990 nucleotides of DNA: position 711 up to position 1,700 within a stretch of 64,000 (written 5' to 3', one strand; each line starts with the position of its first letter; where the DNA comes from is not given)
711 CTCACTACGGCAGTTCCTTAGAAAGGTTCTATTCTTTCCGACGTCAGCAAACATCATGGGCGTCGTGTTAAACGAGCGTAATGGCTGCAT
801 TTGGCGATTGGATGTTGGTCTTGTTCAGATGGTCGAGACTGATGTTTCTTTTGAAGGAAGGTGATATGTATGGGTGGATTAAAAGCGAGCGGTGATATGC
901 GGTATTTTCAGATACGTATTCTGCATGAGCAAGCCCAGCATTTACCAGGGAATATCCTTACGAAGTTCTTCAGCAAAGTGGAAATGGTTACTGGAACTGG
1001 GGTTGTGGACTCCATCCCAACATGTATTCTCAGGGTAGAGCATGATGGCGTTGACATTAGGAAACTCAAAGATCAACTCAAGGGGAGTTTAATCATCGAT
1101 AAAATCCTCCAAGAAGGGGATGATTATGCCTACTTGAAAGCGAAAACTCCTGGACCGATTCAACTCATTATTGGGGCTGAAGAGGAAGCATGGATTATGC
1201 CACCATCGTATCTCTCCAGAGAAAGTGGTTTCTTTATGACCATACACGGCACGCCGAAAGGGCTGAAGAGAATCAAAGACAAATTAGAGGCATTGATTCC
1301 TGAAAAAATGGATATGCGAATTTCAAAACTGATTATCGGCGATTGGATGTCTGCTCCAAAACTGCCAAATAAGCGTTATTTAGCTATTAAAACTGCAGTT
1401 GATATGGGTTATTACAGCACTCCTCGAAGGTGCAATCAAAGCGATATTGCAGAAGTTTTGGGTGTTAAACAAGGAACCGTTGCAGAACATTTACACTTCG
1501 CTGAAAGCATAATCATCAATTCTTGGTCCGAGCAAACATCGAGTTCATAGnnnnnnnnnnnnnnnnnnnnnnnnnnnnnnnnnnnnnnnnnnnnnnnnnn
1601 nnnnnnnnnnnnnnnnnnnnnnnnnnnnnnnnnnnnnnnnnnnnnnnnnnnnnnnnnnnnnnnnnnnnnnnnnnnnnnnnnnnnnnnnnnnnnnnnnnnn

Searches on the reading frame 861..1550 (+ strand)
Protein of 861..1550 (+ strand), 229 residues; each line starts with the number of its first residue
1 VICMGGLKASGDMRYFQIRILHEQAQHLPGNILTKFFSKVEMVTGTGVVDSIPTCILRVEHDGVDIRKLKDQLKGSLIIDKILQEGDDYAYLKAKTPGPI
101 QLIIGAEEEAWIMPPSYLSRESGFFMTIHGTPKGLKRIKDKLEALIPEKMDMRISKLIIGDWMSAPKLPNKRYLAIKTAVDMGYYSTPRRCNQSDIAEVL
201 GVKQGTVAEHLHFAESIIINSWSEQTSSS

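Call 65: search_protein_families(library=pfam, proteins=[window:861-1550:+], max_evalue=0.001)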
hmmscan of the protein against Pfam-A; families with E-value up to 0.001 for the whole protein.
window:861-1550:+ (229 aa): 1 family
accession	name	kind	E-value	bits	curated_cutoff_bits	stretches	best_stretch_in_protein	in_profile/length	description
PF04967.18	HTH_10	-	7.4e-13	48.5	23.1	1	173-219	6-52/53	HTH DNA binding domain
